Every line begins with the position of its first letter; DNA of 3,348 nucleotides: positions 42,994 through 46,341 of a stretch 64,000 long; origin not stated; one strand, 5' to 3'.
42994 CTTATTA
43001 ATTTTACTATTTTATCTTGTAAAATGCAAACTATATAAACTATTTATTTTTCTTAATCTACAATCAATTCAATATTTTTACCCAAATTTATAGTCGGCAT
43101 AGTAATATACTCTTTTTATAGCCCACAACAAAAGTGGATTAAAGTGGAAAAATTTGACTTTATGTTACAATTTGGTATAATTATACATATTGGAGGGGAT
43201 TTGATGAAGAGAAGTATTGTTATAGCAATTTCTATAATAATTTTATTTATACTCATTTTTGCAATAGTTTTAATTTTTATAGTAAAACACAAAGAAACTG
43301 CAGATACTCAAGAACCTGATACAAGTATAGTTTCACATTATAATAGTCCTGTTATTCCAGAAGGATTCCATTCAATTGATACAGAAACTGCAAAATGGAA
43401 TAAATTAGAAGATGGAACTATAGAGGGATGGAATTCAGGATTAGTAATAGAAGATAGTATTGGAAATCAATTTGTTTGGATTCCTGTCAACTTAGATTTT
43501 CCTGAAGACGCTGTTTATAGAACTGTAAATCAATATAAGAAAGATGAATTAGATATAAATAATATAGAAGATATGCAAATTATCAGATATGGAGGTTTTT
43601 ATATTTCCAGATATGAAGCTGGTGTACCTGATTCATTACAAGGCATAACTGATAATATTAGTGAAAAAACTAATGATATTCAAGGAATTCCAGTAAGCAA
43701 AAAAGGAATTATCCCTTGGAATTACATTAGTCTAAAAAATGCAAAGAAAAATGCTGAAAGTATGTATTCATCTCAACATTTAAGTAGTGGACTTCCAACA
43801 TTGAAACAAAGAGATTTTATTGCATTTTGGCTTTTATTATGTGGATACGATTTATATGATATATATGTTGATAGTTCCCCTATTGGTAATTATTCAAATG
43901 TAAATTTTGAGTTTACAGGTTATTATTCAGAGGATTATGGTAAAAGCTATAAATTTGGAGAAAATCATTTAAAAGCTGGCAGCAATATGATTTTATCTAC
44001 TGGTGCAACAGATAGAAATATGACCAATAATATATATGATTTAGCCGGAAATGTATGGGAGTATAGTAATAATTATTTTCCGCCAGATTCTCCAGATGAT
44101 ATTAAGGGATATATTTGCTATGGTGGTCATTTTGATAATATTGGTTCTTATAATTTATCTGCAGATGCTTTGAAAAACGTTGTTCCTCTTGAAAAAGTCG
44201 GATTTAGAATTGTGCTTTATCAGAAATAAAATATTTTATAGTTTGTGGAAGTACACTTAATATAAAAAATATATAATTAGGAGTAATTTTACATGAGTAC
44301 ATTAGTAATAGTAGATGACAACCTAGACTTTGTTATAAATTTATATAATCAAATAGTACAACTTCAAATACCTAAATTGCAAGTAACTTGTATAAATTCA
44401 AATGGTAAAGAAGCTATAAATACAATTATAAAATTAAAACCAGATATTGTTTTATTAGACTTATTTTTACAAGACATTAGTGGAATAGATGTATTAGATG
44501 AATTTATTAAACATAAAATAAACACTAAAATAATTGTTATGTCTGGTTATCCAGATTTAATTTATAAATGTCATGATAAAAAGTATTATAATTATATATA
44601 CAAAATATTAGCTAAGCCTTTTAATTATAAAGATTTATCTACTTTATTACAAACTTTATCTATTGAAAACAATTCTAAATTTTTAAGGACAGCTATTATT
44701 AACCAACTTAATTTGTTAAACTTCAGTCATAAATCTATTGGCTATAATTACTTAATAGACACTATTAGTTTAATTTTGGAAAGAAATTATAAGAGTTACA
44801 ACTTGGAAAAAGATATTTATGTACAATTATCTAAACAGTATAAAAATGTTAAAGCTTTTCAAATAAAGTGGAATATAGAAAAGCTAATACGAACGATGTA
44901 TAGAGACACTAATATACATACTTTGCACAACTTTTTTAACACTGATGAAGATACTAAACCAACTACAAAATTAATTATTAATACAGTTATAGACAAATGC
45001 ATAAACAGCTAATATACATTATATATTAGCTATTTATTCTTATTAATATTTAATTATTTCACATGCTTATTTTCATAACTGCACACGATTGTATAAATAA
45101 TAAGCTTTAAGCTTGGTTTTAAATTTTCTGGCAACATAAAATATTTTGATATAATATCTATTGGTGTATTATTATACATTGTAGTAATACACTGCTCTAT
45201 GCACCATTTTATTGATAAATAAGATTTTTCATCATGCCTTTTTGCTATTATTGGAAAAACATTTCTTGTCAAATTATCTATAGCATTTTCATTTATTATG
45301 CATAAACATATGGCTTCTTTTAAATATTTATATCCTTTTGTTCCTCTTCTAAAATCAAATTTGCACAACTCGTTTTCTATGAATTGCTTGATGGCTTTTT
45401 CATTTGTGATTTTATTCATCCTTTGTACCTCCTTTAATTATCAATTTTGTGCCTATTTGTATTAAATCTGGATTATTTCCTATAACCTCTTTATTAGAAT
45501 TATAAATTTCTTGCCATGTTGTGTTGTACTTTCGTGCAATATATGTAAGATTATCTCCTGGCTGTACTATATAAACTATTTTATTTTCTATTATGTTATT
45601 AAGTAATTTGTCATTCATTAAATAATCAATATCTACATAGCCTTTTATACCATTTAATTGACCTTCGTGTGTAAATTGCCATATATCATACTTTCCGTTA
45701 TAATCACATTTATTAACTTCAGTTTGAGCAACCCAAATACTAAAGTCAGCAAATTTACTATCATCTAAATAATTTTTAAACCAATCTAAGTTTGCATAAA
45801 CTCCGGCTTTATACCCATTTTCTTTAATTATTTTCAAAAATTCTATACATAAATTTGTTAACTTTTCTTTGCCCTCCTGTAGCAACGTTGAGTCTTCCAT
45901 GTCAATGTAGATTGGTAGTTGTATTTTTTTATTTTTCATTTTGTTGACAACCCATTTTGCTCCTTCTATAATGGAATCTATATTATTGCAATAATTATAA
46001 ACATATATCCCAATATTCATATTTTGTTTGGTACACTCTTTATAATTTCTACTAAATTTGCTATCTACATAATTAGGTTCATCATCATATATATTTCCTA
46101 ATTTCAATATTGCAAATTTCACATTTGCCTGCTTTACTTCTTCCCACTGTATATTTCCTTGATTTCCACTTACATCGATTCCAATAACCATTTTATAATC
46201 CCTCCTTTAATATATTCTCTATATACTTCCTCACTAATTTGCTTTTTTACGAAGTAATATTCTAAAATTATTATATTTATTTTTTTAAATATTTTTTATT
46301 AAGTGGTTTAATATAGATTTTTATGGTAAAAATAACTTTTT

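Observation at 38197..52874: ~14.5-kb decayed accessory island between the ECF-sigma operon and leuS: lysis/secretion-type genes and sporulation-regulator paralogs without any phage structural, replication or integration genes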

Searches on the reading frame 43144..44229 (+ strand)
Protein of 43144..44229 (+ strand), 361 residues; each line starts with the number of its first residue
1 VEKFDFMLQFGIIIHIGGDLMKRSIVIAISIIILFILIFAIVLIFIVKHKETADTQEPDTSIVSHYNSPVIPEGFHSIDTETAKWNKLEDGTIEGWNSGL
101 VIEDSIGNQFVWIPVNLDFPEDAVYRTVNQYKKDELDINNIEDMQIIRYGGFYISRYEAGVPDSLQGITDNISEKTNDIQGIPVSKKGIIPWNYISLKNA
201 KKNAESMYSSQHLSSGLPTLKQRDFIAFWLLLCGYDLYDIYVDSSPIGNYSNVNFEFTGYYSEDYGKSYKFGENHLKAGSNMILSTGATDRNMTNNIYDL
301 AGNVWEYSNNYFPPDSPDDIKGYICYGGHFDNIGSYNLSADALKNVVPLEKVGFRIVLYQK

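Call 3: search_protein_families(library=pfam, max_evalue=0.01, proteins=[window:43144-44229:+])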
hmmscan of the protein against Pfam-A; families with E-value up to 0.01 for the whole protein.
window:43144-44229:+ (361 aa): 1 family
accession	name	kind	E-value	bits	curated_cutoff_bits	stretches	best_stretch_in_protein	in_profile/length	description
PF04478.17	Mid2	-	0.0092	16.2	23.2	0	25-69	52-94/150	Mid2 like cell wall stress sensor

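Call 63: search_solved_structures(query=window:43144-44229:+, max_evalue=1)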
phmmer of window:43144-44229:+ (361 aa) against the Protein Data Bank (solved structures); distinct sequences matched with E-value up to 1: 1.
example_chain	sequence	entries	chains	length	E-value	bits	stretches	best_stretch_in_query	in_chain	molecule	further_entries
5aoh_A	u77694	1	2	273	0.037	16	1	271-357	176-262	Spore coat protein CotH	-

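Call 76: search_solved_structures(query=A3, max_evalue=10, show_alignments=1)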
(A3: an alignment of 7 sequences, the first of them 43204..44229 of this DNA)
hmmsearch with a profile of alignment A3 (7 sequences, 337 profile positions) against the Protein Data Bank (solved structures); distinct sequences matched with E-value up to 10: 2.
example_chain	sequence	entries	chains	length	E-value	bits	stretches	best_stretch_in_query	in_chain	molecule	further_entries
5aoh_A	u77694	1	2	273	0.0003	23.1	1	273-333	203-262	Spore coat protein CotH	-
1y4j_A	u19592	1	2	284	1.7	10.8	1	274-298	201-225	Sulfatase modifying factor 2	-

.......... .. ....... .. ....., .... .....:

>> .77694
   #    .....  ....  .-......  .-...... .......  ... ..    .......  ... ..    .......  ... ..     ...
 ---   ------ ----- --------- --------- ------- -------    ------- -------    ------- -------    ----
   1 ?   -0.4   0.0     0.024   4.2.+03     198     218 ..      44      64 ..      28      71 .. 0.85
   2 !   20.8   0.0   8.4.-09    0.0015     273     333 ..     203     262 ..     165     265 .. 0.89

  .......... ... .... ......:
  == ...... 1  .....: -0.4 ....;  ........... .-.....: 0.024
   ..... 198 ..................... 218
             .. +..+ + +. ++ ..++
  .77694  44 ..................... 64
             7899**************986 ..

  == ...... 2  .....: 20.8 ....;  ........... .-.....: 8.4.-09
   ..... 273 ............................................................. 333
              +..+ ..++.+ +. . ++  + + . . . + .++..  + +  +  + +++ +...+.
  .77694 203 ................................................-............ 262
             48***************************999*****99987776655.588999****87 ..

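Call 96: search_protein_families(library=padloc, max_evalue=0.001, proteins=[window:43204-44229:+])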
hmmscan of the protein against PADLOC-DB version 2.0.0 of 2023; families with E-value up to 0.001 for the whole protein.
window:43204-44229:+ (341 aa): 0 families

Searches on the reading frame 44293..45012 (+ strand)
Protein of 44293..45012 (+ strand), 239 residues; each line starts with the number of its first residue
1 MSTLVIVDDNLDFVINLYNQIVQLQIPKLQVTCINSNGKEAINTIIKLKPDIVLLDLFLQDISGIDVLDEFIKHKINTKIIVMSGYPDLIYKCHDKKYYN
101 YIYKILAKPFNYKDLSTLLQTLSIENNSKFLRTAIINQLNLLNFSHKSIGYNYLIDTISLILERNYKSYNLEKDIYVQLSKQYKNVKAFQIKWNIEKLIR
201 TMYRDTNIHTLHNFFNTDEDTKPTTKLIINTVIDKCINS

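Call 3: search_protein_families(library=pfam, max_evalue=0.01, proteins=[window:44293-45012:+])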
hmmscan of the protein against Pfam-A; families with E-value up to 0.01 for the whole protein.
window:44293-45012:+ (239 aa): 2 families
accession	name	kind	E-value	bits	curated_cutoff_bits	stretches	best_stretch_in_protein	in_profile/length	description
PF00072.30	Response_reg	-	2e-12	47.7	30.2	1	5-118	2-109/111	Response regulator receiver domain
PF08769.17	Spo0A_C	-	2.7e-10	40.6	25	1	137-235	3-103/104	Sporulation initiation factor Spo0A C terminal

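Call 21: search_protein_families(library=phrogs, max_evalue=0.001, proteins=[window:44293-45012:+])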
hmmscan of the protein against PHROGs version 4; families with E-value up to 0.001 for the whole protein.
window:44293-45012:+ (239 aa): 5 families
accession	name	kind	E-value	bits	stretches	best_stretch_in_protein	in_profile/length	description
phrog_37855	-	unknown function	5e-11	43.2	1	4-123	8-128/278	-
phrog_731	-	unknown function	5.1e-09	36.8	1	2-91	2-87/227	-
phrog_8810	-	unknown function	7.8e-09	36.5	1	4-160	3-159/245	-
phrog_5982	-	unknown function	1.2e-08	34.3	1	3-125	870-987/1030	-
phrog_24603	-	unknown function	0.00099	20.3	1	134-231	4-100/111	-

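Call 22: search_protein_families(library=ncbifam, max_evalue=0.001, proteins=[window:44293-45012:+])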
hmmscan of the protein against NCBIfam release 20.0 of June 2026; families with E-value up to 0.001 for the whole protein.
window:44293-45012:+ (239 aa): 41 families (the best 25 are shown)
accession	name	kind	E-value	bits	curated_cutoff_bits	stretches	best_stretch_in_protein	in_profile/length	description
TIGR02875.1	spore_0_A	equivalog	6.4e-16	58.4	200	1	4-235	5-254/262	sporulation transcription factor Spo0A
NF007935.0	PRK10651.1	equivalog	9.4e-12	44.6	250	1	3-84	8-87/216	two-component system response regulator NarL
NF008469.0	PRK11361.1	equivalog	1.3e-10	40.6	714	1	3-121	6-118/461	acetoacetate metabolism transcriptional regulator AtoC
NF008677.0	PRK11697.1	equivalog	5.5e-10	39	246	1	3-131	3-124/238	two-component system response regulator BtsR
NF001965.0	PRK00742.1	subfamily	6.9e-09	35.4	293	1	5-85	7-84/357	chemotaxis-specific protein-glutamate methyltransferase CheB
NF041946.1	LuxO_transreg_Vib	equivalog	1.1e-08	34.3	800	1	15-85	9-76/463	quorum-sensing sigma-54 dependent transcriptional regulator LuxO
NF052445.1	RespRegMctR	equivalog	1.2e-08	34.6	300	1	5-86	4-84/205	two-component system response regulator MctR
TIGR01818.1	ntrC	equivalog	1.6e-08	33.8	558.6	1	27-123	21-114/463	nitrogen regulation protein NR(I)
NF007419.0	PRK09958.1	equivalog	2e-08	34.1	251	1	5-94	4-90/204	acid-sensing system DNA-binding response regulator EvgA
NF007708.0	PRK10403.1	equivalog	2.2e-08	33.8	343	1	5-84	10-87/215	nitrate/nitrite response regulator protein NarP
NF033791.1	ActR_PrrA_rreg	equivalog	3.2e-08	33.7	250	1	3-119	3-113/173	ActR/PrrA/RegA family redox response regulator transcription factor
NF009206.0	PRK12555.1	subfamily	3.9e-08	32.6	342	1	5-83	4-79/340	chemotaxis-specific protein-glutamate methyltransferase CheB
NF011896.0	PRK15369.1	equivalog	6e-08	32.5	242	1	4-87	6-87/211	two component system response regulator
NF045991.1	RespRegCtrARhodob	equivalog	1.1e-07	31.8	350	1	24-121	20-114/224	response regulator transcription factor CtrA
NF040534.1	resp_reg_YycF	equivalog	1.3e-07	31.1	340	1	5-97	4-91/231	response regulator YycF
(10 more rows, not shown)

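Call 96: search_protein_families(library=padloc, max_evalue=0.001, proteins=[window:44293-45012:+])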
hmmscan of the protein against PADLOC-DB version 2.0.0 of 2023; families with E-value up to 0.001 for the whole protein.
window:44293-45012:+ (239 aa): 0 families

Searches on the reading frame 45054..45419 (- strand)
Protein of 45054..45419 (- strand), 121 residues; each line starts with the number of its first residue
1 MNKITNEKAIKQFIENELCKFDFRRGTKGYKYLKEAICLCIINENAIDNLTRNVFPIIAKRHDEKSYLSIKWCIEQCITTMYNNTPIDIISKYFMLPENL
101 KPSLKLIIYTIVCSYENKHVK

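Call 3: search_protein_families(library=pfam, max_evalue=0.01, proteins=[window:45054-45419:-])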
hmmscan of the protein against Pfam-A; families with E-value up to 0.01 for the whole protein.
window:45054-45419:- (121 aa): 1 family
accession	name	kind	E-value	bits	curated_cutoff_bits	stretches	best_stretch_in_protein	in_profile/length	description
PF08769.17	Spo0A_C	-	3.1e-11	43.6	25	1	14-111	1-100/104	Sporulation initiation factor Spo0A C terminal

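Call 21: search_protein_families(library=phrogs, max_evalue=0.001, proteins=[window:45054-45419:-])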
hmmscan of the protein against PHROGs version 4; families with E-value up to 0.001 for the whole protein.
window:45054-45419:- (121 aa): 2 families
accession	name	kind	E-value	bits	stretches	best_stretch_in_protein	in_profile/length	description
phrog_37855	-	unknown function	3e-07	30.7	1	9-95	159-244/278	-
phrog_24603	-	unknown function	9e-05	23.6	1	14-98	5-91/111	-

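Call 22: search_protein_families(library=ncbifam, max_evalue=0.001, proteins=[window:45054-45419:-])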
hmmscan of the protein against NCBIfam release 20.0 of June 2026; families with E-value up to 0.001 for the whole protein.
window:45054-45419:- (121 aa): 1 family
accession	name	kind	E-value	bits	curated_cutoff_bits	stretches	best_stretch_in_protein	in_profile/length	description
TIGR02875.1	spore_0_A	equivalog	6.1e-08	32.2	200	1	14-95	152-232/262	sporulation transcription factor Spo0A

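Call 96: search_protein_families(library=padloc, max_evalue=0.001, proteins=[window:45054-45419:-])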
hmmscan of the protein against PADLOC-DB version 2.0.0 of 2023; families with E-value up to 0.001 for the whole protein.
window:45054-45419:- (121 aa): 0 families

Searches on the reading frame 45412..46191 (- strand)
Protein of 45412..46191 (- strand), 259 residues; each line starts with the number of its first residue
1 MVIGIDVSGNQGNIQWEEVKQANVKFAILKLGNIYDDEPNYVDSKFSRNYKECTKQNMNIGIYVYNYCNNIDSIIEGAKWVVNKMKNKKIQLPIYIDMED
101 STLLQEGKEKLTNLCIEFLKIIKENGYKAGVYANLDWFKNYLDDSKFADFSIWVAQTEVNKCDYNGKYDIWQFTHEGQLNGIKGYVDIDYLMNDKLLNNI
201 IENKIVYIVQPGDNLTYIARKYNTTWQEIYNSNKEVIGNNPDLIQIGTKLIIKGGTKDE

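Call 3: search_protein_families(library=pfam, max_evalue=0.01, proteins=[window:45412-46191:-])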
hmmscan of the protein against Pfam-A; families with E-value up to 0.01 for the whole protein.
window:45412-46191:- (259 aa): 3 families
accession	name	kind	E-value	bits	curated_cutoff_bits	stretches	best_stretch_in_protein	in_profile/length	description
PF01183.26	Glyco_hydro_25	-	3.8e-29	102.7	27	1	5-182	1-180/180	Glycosyl hydrolases family 25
PF01476.26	LysM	-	3.9e-11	43.2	20.9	1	207-253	1-43/43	LysM domain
PF23462.1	LysM3_NFP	-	0.0092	16.9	28.1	0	205-234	3-32/48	NFP LysM3 domain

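Call 21: search_protein_families(library=phrogs, max_evalue=0.001, proteins=[window:45412-46191:-])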
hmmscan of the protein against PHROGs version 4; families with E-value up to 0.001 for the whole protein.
window:45412-46191:- (259 aa): 9 families
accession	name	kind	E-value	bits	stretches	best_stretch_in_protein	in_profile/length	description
phrog_291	-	lysis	6.3e-48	164.8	2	2-195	113-309/509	endolysin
phrog_6219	-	lysis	1.6e-32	114.4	1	2-242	2-235/326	endolysin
phrog_6745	-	lysis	2e-29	103.6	1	2-216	4-169/396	endolysin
phrog_380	-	lysis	1.1e-10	42.1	1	206-254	185-236/309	endolysin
phrog_4602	-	other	1.5e-09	39.1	1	203-258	33-85/220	transglycosylase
phrog_3084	-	lysis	7.8e-09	36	1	4-191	161-353/468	endolysin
phrog_23704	-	unknown function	9e-06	27.1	1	91-190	17-115/134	-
phrog_2742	-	lysis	0.00014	22.4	1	202-256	263-314/318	endolysin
phrog_8272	-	tail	0.00039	21.8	1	188-240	24-76/93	tail protein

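Call 22: search_protein_families(library=ncbifam, max_evalue=0.001, proteins=[window:45412-46191:-])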
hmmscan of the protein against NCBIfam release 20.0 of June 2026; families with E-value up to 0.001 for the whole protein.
window:45412-46191:- (259 aa): 1 family
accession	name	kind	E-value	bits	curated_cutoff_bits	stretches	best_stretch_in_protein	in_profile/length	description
TIGR02899.1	spore_safA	subfamily_domain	0.00019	21.3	67.85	1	209-252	1-42/44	SafA/ExsA family spore coat assembly protein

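Call 70: find_encoding_contigs(protein=window:45412-46191:-, flank=10000, max_places=10)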
Protein window:45412-46191:- (259 aa): 24 contigs read that carry it; 10 places shown.
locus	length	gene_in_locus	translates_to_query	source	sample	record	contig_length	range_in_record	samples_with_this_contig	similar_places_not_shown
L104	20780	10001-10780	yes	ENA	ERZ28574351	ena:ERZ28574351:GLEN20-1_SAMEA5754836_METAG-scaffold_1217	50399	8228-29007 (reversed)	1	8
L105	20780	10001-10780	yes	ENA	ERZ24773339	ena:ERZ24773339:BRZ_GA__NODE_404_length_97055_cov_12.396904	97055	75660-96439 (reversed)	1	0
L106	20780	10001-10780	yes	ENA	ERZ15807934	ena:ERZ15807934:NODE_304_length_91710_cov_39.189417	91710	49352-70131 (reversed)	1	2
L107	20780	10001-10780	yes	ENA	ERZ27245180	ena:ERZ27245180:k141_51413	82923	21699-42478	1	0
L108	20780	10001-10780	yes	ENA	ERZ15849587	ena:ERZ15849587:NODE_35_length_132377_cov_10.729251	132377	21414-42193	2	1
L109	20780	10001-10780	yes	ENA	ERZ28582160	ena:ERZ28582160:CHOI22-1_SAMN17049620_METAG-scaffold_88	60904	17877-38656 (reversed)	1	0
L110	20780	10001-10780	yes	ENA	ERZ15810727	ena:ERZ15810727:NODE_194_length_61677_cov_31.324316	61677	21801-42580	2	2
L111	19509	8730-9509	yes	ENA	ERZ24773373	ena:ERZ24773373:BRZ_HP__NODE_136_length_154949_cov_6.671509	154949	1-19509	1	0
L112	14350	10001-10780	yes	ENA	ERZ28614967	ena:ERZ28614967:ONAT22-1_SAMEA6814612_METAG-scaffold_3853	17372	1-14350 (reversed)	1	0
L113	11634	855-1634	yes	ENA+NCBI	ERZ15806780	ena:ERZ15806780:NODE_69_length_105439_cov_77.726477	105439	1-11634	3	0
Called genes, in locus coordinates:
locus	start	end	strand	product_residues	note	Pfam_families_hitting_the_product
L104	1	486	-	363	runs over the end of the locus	-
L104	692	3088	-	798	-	PF00133:tRNA-synt_1, PF01406:tRNA-synt_1e (faint), PF09334:tRNA-synt_1g, PF13603:tRNA-synt_1_2, PF00133:tRNA-synt_1, PF08264:Anticodon_1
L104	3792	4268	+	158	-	PF05105:Phage_holin_4_1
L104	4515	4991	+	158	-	PF08281:Sigma70_r4_2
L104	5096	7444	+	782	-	PF09374:PG_binding_3 (faint), PF01471:PG_binding_1, PF08924:Rv2525c_GlyHyd-like, PF27189:YkzU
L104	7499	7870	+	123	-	-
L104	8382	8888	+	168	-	-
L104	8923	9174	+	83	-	-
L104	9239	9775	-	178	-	-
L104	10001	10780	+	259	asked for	PF01183:Glyco_hydro_25, PF01476:LysM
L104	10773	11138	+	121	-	PF08769:Spo0A_C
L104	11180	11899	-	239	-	PF00072:Response_reg, PF08769:Spo0A_C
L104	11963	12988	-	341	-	-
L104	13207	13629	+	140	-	-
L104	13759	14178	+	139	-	-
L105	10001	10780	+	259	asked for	PF01183:Glyco_hydro_25, PF01476:LysM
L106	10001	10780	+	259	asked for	PF01183:Glyco_hydro_25, PF01476:LysM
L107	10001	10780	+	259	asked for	PF01183:Glyco_hydro_25, PF01476:LysM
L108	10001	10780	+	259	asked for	PF01183:Glyco_hydro_25, PF01476:LysM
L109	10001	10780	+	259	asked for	PF01183:Glyco_hydro_25, PF01476:LysM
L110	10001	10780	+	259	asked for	PF01183:Glyco_hydro_25, PF01476:LysM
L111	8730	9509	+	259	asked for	PF01183:Glyco_hydro_25, PF01476:LysM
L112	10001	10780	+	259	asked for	PF01183:Glyco_hydro_25, PF01476:LysM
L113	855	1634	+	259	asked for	PF01183:Glyco_hydro_25, PF01476:LysM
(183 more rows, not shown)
